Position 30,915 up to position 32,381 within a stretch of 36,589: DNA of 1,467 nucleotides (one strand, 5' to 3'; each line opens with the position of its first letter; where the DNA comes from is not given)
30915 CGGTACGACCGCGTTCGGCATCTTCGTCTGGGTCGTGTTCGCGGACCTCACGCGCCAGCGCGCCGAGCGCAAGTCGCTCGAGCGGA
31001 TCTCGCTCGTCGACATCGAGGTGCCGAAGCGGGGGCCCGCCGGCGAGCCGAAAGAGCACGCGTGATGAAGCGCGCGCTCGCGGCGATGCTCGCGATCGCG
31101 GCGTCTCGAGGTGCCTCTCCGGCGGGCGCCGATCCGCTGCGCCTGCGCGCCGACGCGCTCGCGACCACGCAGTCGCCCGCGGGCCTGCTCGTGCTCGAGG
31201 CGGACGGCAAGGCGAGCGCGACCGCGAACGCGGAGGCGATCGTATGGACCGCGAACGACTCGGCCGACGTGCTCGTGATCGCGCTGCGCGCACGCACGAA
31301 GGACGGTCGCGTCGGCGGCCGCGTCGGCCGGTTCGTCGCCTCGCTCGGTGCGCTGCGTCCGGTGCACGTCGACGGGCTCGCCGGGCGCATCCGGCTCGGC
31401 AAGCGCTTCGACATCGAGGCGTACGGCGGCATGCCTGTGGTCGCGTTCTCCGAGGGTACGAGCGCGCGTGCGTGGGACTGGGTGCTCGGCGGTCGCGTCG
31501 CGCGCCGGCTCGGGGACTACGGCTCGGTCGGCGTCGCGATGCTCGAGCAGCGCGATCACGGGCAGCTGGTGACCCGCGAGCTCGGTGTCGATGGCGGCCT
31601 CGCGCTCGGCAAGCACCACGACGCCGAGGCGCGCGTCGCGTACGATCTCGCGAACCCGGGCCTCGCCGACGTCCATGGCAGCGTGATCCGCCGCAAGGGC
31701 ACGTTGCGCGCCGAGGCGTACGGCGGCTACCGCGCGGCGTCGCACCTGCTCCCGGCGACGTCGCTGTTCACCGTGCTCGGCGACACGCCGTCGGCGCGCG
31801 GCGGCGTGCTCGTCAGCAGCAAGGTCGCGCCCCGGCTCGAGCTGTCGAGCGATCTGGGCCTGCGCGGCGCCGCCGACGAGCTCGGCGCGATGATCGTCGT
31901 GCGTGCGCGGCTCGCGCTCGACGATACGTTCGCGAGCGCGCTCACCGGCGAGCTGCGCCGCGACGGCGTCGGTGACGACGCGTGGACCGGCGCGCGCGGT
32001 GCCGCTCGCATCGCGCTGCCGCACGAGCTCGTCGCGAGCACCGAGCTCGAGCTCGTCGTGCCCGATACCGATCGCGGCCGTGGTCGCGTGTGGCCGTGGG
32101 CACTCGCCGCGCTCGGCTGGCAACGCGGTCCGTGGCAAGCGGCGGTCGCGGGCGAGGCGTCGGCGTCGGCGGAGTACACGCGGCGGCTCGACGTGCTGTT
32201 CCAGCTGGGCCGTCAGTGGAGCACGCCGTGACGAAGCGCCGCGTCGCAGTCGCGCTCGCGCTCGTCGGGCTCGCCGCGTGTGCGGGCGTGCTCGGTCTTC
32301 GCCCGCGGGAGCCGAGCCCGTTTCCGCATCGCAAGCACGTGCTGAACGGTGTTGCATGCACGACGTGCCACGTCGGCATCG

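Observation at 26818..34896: Seven-gene translationally coupled operon with 66 heme-binding motifs plus a putative beta-barrel: candidate hybrid extracellular electron-transfer conduit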

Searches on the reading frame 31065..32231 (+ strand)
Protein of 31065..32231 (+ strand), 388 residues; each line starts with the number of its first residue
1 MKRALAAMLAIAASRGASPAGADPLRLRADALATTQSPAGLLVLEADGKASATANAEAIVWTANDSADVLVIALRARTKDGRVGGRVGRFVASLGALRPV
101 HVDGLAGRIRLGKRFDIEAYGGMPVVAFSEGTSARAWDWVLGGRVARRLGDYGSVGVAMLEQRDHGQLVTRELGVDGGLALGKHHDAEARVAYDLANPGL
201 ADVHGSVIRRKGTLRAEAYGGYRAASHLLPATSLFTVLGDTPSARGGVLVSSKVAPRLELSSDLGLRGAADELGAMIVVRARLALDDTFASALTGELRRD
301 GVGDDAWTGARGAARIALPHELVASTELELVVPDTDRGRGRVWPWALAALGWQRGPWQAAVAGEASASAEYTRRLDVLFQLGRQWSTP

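Call 4: search_protein_families(library=pfam, proteins=[window:31065-32231:+], max_evalue=0.01)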
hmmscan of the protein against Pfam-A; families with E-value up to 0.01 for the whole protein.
window:31065-32231:+ (388 aa): 0 families

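Call 5: search_protein_families(library=ncbifam, proteins=[window:31065-32231:+], max_evalue=0.01)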
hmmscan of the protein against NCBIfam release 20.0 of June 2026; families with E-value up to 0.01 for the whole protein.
window:31065-32231:+ (388 aa): 0 families

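Call 9: find_homologous_proteins(query=window:31065-32231:+, max_evalue=0.001)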
Query window:31065-32231:+ (388 aa): 710 proteins with E <= 0.001 among 8000 candidates; the best 120 are listed.
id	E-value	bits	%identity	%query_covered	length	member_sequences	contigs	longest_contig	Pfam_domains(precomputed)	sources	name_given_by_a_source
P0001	1.4e-242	823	100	100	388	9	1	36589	-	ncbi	-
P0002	3.6e-192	657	79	100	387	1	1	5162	-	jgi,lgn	jgi:hypothetical protein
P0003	5.3e-192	656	80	100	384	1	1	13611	-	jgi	jgi:hypothetical protein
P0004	5.8e-190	650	80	95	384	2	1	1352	-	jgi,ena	-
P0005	2.6e-189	647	79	100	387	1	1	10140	-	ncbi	ncbi:MAG TPA: hypothetical protein VIV40_41495 [Kofleriaceae bacterium]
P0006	3.9e-189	647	79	100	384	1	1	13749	-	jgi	jgi:hypothetical protein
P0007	3.1e-186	637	79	94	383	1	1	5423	-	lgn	-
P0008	2.7e-185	634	77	99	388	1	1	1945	-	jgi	jgi:hypothetical protein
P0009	4.8e-185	633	80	94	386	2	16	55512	-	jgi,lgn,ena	-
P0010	5.2e-185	633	78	96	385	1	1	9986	-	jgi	jgi:hypothetical protein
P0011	6.3e-185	633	77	100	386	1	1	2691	-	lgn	-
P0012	8.2e-185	633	76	100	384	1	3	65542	-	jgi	jgi:hypothetical protein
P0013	1.2e-184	632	79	94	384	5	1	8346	-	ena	-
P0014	3.6e-184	630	77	100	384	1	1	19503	-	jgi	jgi:hypothetical protein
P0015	1.5e-182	625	77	99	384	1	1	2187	-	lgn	-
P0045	2.6e-136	473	62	98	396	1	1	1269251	-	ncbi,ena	-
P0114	2.2e-128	447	61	93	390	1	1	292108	-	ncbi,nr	ncbi:MAG: hypothetical protein JWP01_97 [Myxococcales bacterium]|nr:hypothetical protein [Myxococcal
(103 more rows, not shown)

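Call 13: find_encoding_contigs(protein=P0045, flank=10000, max_places=2)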
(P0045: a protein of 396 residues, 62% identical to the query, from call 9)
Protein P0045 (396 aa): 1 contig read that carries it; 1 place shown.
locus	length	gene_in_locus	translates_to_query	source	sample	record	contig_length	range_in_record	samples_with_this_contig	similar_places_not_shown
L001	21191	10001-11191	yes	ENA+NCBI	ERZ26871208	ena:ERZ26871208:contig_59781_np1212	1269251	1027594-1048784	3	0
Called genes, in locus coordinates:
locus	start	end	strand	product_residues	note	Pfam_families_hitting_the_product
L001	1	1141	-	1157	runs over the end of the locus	PF01339:CheB_methylest, PF03705:CheR_N, PF01739:CheR, PF08448:PAS_4, PF13596:PAS_10, PF00512:HisKA, PF02518:HATPase_c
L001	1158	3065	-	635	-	PF08447:PAS_3 (weak), PF13581:HATPase_c_2 (faint), PF00512:HisKA, PF02518:HATPase_c, PF00072:Response_reg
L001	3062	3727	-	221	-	PF00072:Response_reg, PF00196:GerE, PF08281:Sigma70_r4_2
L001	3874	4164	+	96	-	PF00166:Cpn10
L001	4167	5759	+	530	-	PF00118:Cpn60_TCP1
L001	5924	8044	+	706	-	PF14522:Cytochrome_C7 (faint), PF14537:Cytochrom_c3_2 (faint), PF22113:Mtrc-MtrF_II-IV_dom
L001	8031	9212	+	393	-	PF14522:Cytochrome_C7 (faint), PF09698:GSu_C4xC__C2xCH (weak)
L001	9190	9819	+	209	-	PF03264:Cytochrom_NNT, PF22113:Mtrc-MtrF_II-IV_dom (faint), PF14522:Cytochrome_C7 (faint)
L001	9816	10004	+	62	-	-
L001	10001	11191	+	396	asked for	-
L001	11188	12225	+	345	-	PF22113:Mtrc-MtrF_II-IV_dom (faint), PF14522:Cytochrome_C7 (weak)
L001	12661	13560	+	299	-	-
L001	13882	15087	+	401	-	PF00989:PAS, PF08448:PAS_4, PF13426:PAS_9, PF08447:PAS_3 (weak), PF00512:HisKA, PF02518:HATPase_c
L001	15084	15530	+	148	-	PF00072:Response_reg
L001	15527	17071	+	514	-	PF00072:Response_reg, PF00512:HisKA, PF02518:HATPase_c, PF00072:Response_reg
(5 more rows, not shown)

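Call 14: find_encoding_contigs(protein=P0114, flank=10000, max_places=2)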
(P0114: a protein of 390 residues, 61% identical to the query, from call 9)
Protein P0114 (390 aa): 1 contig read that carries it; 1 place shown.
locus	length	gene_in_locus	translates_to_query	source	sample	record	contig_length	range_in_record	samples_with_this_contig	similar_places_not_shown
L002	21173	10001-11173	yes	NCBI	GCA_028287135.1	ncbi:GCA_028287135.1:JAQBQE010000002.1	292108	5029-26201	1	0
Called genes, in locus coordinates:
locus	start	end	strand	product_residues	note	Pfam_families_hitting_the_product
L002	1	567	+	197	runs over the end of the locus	PF14715:FixP_N, PF13442:Cytochrome_CBB3, PF00034:Cytochrom_C (weak)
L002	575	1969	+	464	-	PF12801:Fer4_5, PF12800:Fer4_4 (faint), PF12838:Fer4_7 (weak), PF13187:Fer4_9 (weak), PF13237:Fer4_10 (faint), PF13746:Fer4_18, PF14697:Fer4_21 (faint), PF11614:FixG_C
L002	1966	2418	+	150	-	PF05751:FixH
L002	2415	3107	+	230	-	PF13386:DsbD_2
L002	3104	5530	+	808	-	PF12156:ATPase-cat_bd, PF00122:E1-E2_ATPase, PF00702:Hydrolase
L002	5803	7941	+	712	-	PF02085:Cytochrom_CIII (faint), PF09699:Paired_CXXCH_1 (faint), PF14522:Cytochrome_C7 (faint), PF14537:Cytochrom_c3_2 (faint), PF22113:Mtrc-MtrF_II-IV_dom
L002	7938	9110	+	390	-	PF14522:Cytochrome_C7 (faint), PF22113:Mtrc-MtrF_II-IV_dom (faint), PF14537:Cytochrom_c3_2 (faint), PF09698:GSu_C4xC__C2xCH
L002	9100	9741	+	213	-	PF03264:Cytochrom_NNT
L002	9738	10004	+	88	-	-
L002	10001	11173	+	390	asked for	-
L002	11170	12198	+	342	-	PF14522:Cytochrome_C7 (faint), PF22113:Mtrc-MtrF_II-IV_dom (faint)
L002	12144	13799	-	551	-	-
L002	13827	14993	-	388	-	PF11563:Protoglobin, PF00512:HisKA, PF02518:HATPase_c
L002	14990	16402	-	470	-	PF00072:Response_reg, PF13384:HTH_23 (faint), PF00158:Sigma54_activat, PF14532:Sigma54_activ_2, PF00004:AAA (weak), PF07728:AAA_5, PF25601:AAA_lid_14, PF02954:HTH_8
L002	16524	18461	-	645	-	PF00989:PAS, PF08448:PAS_4, PF13188:PAS_8 (weak), PF13426:PAS_9, PF12860:PAS_7, PF00512:HisKA, PF02518:HATPase_c, PF00072:Response_reg, +2 more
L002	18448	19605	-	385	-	PF00072:Response_reg, PF23198:PDE8A_N (faint), PF00512:HisKA, PF02518:HATPase_c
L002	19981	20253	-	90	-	-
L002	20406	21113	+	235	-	-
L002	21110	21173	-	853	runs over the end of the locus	PF02739:5_3_exonuc_N, PF01367:5_3_exonuc, PF22619:DNA_polI_exo1, PF00476:DNA_pol_A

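Call 15: predict_structure(alignment_id=A1)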
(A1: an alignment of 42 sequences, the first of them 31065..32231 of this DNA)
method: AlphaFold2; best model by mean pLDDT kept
length: 388 residues; sequences in the alignment: 42
mean_pLDDT: 65.9   pTM: 0.46
mean pLDDT of the five models: 65.9, 60.7, 59.9, 57.9, 52.5
residues with pLDDT >= 90: 45; 70-90: 170; 50-70: 67; < 50: 106
segments of 3 or more residues with pLDDT < 50: 16-51, 58-68, 179-231
pLDDT, mean of each block of 10 residues (from residue 1): 67 50 31 31 34 52 45 73 83 72 87 89 69 63 86 73 76 62 40 34 33 32 30 57 64 85 78 86 90 90 86 90 88 67 84 81 76 77 58
secondary structure, 60 per line:
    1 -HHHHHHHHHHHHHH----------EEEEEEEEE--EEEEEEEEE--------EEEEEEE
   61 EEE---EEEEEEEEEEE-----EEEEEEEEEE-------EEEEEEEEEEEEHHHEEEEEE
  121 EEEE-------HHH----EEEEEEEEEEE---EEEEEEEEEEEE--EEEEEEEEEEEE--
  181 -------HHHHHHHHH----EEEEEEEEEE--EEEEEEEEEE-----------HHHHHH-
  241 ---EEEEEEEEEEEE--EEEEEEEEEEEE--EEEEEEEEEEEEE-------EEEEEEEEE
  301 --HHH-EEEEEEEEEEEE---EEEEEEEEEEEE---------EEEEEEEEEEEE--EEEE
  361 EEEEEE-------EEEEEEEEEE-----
elements in order: H2-15 E26-34 E37-45 E54-63 E67-77 E83-92 E100-111 E115-124 E139-149 E153-164 E167-178 H188-196 E201-210 E213-222 H234-239 E244-255 E258-269 E272-284 E292-300 E307-318 E322-333 E343-354 E357-366 E374-383

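Call 17: search_protein_representatives(alignment_id=A1)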
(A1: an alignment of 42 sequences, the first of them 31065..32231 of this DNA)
Query: 42 sequences, 389 profile positions. Proteins with E-value up to 0.001 (for the whole library): 420; up to 1e-10: 210; up to 1e-30: 95. The best 150 are listed.
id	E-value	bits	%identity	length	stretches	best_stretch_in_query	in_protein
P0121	6.4e-138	476.3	-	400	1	4-387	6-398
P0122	4.1e-126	437.5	-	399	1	7-387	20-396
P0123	2.3e-121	421.8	-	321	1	5-321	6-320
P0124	1.3e-113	396.3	-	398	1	6-387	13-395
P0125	7.5e-113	393.8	-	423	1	10-387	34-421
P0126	1.8e-108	379.4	-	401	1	9-387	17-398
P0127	6.7e-107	374.2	-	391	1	4-387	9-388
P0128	4.7e-104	364.8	-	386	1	6-383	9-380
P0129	8.5e-104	364.0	-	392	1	8-388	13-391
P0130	2.6e-102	359.1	-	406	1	11-385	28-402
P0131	2.8e-100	352.4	-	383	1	6-387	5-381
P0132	1.6e-99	349.9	-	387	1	5-387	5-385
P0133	1.3e-98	347.0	-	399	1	4-387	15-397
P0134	5.6e-98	344.8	-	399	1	6-388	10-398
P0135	7.8e-98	344.4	-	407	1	6-387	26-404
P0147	1.8e-87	310.3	-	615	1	9-387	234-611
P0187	2.8e-50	187.8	-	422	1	12-385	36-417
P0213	9.6e-32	126.8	-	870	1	5-285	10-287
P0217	3.5e-28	115.1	-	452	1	65-226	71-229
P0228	2.4e-23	99.2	-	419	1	60-387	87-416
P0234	1.5e-22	96.5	-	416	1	45-372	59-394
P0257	3.1e-19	85.6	-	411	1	57-382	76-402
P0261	1.8e-17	79.8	-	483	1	76-383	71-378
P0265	1.2e-16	77.1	-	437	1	81-328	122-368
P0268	5.0e-16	75.1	-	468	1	79-353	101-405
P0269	5.4e-16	74.9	-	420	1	63-383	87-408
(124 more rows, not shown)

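Call 18: search_protein_families(library=pfam, proteins=[P0228, P0234, P0257, P0261, P0265, P0268, P0269, P0217, P0187, P0147], max_evalue=0.1)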
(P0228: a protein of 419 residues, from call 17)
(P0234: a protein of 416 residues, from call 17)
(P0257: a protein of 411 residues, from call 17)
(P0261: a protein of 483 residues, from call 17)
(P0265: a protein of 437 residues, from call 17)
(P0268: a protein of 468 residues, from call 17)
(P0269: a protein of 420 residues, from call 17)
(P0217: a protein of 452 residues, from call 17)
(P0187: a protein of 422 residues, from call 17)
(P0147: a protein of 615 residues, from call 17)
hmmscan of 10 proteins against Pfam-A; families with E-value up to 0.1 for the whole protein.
P0228 (419 aa): 0 families

P0234 (416 aa): 0 families

P0257 (411 aa): 1 family
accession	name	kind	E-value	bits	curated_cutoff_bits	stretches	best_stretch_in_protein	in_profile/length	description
PF04453.20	LptD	-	0.058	13.1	22.4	1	189-246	301-358/384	LPS transport system D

P0261 (483 aa): 1 family
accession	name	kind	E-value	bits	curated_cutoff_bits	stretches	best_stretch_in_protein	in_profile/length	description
PF04453.20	LptD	-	0.0003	20.6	22.4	1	161-221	298-358/384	LPS transport system D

P0265 (437 aa): 0 families

P0268 (468 aa): 0 families

P0269 (420 aa): 0 families

P0217 (452 aa): 0 families

P0187 (422 aa): 0 families

P0147 (615 aa): 0 families

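Call 19: fold_search(model_id=the predicted structure, library=pdb)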
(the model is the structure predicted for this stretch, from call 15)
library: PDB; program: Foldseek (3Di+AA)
matches with E <= 10: 683; with E <= 0.001: 8
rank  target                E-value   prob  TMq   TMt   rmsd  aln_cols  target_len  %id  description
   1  2y0l                  3.1e-04  1.00  0.34  0.35  10.4       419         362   10  Crystal Structure of Pseudomonas Aeruginosa OpdO (released 2011-12-21)
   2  3rbh_C                3.8e-04  1.00  0.31  0.30  12.1       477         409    8  Structure of alginate export protein AlgE from Pseudomonas aeruginosa (released 2011-07-27)
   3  5ldv                  4.8e-04  1.00  0.34  0.33  12.3       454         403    7  Crystal Structures of MOMP from Campylobacter jejuni (released 2016-10-26)
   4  2vqi_A                6.7e-04  1.00  0.38  0.32  14.0       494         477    7  Structure of the P pilus usher (PapC) translocation pore (released 2008-05-27)
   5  4foz                  8.0e-04  1.00  0.30  0.30  11.1       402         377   11  Crystal Structure of OccD1 (OprD) Y282R/D307H (released 2013-03-13)
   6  8us2_A                8.0e-04  1.00  0.28  0.22  18.4       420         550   11  P22121 Crystal structure of TamA from Pseudomonas aeruginosa at 3.95 Ang (released 2024-06-26)
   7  7cp9_I                8.4e-04  1.00  0.31  0.39  10.3       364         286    9  Cryo-EM structure of human mitochondrial translocase TOM complex at 3.0 angstrom. (released 2021-04-28)
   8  9nk7_B                8.4e-04  1.00  0.24  0.20  17.6       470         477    9  Thermothelomyces thermophilus SAM complex open conformation (released 2025-12-03)
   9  5d0q_F                1.1e-03  0.99  0.26  0.16  17.4       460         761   11  BamACDE complex, outer membrane beta-barrel assembly machinery (BAM) complex (released 2016-03-09)
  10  9c4o                  1.2e-03  1.00  0.28  0.18  20.9       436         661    9  Cryo-EM structure of PqqU with ligand PQQ (released 2024-06-19)
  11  6v05_A                1.3e-03  0.97  0.24  0.15  20.2       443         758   10  Cryo-EM structure of a substrate-engaged Bam complex (released 2020-06-10)
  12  6ehb_B                1.5e-03  1.00  0.31  0.37  17.6       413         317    8  OmpU, an outer membrane protein, of Vibrio cholerae (released 2018-04-25)
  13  3szv                  1.5e-03  1.00  0.32  0.33  11.8       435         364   10  Crystal structure of Pseudomonas aeruginosa OccK3 (OpdO) (released 2012-02-08)
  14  8us1                  1.7e-03  1.00  0.27  0.21  17.3       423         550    7  P21 Crystal structure of TamA from Pseudomonas aeruginosa at 2.6 Ang (released 2024-06-26)
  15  8byt_A                1.9e-03  1.00  0.24  0.29  15.5       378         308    8  Outer membrane attachment porin OmpM1 from Veillonella parvula, C3 symmetry (released 2023-11-08)
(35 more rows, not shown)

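Call 25: search_solved_structures(query=A1, max_evalue=10)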
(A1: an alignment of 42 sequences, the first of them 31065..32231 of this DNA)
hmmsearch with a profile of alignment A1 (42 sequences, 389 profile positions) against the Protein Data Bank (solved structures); distinct sequences matched with E-value up to 10: 0.

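Call 26: find_related_loci(query=A1, collection=genome_contigs, flank=8000)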
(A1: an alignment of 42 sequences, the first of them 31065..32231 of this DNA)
Query A1 (388 aa) in genome_contigs; peptide patterns used: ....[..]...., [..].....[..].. (x = any residue, [..] = any of these).
248 stretches matched a pattern; 197 encode a relative of the query (tblastn E <= 1e-3); the best 80 are kept; 80 distinct loci.
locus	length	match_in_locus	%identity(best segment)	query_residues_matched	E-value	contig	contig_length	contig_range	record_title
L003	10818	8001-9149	75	3-385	0e+0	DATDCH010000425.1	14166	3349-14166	MAG TPA_asm: Kofleriaceae bacterium isolate SMAG_U143 k141_2544501, whole genome shotgun sequence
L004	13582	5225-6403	74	1-388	2e-169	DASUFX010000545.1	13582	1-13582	MAG TPA_asm: Kofleriaceae bacterium isolate SMAG_U1390 k141_1476761, whole genome shotgun sequence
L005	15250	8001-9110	62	23-385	2e-137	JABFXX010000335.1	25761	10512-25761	MAG: Kofleriaceae bacterium isolate Bin8.14 NODE_618_length_25761_cov_6.600023, whole genome shotgun sequence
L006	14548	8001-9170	59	1-385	1e-135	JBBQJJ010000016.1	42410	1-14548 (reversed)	MAG: Haliangiales bacterium isolate Co_metawrap_728 Cmw_728_k141_22397854_length_42410_cov_13.9988, whole genome shotgun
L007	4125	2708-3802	62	26-385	3e-135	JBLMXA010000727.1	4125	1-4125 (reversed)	MAG: Acidobacteriota bacterium isolate MAG268 PRJNA957066_bin48_renamed_726, whole genome shotgun sequence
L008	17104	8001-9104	64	23-385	3e-132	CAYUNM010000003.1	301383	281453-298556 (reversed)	MAG TPA_asm: uncultured Kofleriaceae bacterium isolate SRP263991_co5_613 genome assembly, contig: NODE_32_length_301383_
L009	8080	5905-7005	61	23-385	3e-128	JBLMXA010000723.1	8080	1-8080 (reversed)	MAG: Acidobacteriota bacterium isolate MAG268 PRJNA957066_bin48_renamed_722, whole genome shotgun sequence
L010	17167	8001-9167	60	5-388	4e-128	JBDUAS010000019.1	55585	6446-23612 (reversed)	MAG: Deltaproteobacteria bacterium isolate cluster4_bin.197 NODE_476_length_55585_cov_14.317522, whole genome shotgun se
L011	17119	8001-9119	58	17-385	2e-126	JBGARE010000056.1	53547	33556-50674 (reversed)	MAG: Kofleriaceae bacterium isolate MAG_AAO_AS.67 AAOAS-67_NODE_56_length_53547_cov_6.314662, whole genome shotgun seque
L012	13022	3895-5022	58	17-387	1e-124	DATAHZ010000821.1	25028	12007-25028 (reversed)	MAG TPA_asm: Kofleriaceae bacterium isolate SMAG_U6870 k141_2619180, whole genome shotgun sequence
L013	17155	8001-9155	56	1-385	3e-124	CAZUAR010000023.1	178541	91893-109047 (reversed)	MAG TPA_asm: uncultured Kofleriaceae bacterium isolate binchicken_co242_106 genome assembly, contig: NODE_267_length_178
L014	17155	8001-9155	57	5-385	2e-124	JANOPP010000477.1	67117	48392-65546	MAG: Myxococcales bacterium isolate VAR_4_metabat_47_sub VAR_4_k141_1428786, whole genome shotgun sequence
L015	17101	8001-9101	63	26-388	5e-124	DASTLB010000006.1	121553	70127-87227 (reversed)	MAG TPA_asm: Kofleriaceae bacterium isolate SMAG_U2472 k141_1228337, whole genome shotgun sequence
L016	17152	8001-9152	59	8-387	2e-127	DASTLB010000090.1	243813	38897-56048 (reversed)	MAG TPA_asm: Kofleriaceae bacterium isolate SMAG_U2472 k141_329772, whole genome shotgun sequence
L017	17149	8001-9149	59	9-388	1e-123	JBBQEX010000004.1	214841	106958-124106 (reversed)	MAG: Haliangiales bacterium isolate Co_metawrap_1071 Cmw_1071_k141_27328141_length_214841_cov_12.9995, whole genome shot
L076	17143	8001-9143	40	4-383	3e-69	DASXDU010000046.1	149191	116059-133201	MAG TPA_asm: Polyangiaceae bacterium isolate SMAG_U5094 k141_528865, whole genome shotgun sequence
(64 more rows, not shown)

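Call 42: find_homologous_proteins(query=L076:7959-9161:+, max_evalue=0.001)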
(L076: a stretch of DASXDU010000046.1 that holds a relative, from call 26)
Query L076:7959-9161:+ (400 aa): 1356 proteins with E <= 0.001 among 8000 candidates; the best 120 are listed.
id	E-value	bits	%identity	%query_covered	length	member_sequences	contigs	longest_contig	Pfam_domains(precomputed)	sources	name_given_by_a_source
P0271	2.9e-249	845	100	96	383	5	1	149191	-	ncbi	ncbi:MAG TPA: hypothetical protein VGG39_35950 [Polyangiaceae bacterium]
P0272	1.2e-204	698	78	100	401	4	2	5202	-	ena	-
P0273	9.0e-204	695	79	98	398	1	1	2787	-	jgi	jgi:hypothetical protein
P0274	3.5e-203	693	77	100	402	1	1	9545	-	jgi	jgi:hypothetical protein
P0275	4.6e-202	689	77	100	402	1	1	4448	-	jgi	jgi:hypothetical protein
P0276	1.7e-200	684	80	93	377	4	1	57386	-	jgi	-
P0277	5.1e-198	676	79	97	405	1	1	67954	-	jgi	jgi:hypothetical protein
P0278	2.1e-197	674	76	100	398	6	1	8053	-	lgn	-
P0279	6.4e-195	666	77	92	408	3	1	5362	-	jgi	jgi:hypothetical protein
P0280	1.2e-194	665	80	93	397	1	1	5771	-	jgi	jgi:hypothetical protein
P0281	1.1e-187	642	74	96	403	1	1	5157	-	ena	-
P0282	4.1e-187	640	75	93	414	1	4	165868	-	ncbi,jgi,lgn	ncbi:MAG TPA: hypothetical protein VGL81_24280 [Polyangiaceae bacterium]|jgi:hypothetical protein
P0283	1.7e-186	638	72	99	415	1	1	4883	-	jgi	jgi:hypothetical protein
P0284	2.0e-186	638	72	100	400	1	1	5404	-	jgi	jgi:hypothetical protein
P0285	1.1e-185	635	77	90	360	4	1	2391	-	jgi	-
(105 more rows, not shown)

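Call 53: predict_structure(alignment_id=A2)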
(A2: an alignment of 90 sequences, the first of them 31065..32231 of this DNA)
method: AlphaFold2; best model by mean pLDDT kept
length: 388 residues; sequences in the alignment: 90
mean_pLDDT: 85.8   pTM: 0.75
mean pLDDT of the five models: 85.8, 85.3, 82.7, 79.7, 79.2
residues with pLDDT >= 90: 232; 70-90: 82; 50-70: 66; < 50: 8
segments of 3 or more residues with pLDDT < 50: 17-21
pLDDT, mean of each block of 10 residues (from residue 1): 71 55 62 54 70 81 63 87 93 91 94 95 75 68 97 96 90 97 96 95 97 98 83 62 94 97 95 95 96 97 92 96 96 76 92 93 89 88 77
secondary structure, 60 per line:
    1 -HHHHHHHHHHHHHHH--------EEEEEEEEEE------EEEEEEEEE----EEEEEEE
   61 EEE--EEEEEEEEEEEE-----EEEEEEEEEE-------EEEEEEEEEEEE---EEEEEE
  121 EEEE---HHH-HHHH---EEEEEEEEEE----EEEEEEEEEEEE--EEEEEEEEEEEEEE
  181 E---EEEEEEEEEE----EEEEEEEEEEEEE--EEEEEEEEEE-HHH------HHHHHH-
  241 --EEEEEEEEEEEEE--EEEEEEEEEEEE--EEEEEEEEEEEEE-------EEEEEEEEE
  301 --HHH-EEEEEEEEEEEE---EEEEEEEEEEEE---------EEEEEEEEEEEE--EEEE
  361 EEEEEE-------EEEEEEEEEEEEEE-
elements in order: H2-16 E25-34 E41-49 E54-63 E66-77 E83-92 E100-111 E115-124 H132-135 E139-148 E153-164 E167-181 E185-194 E199-211 E214-223 H234-239 E243-255 E258-269 E272-284 E292-300 E307-318 E322-333 E343-354 E357-366 E374-387
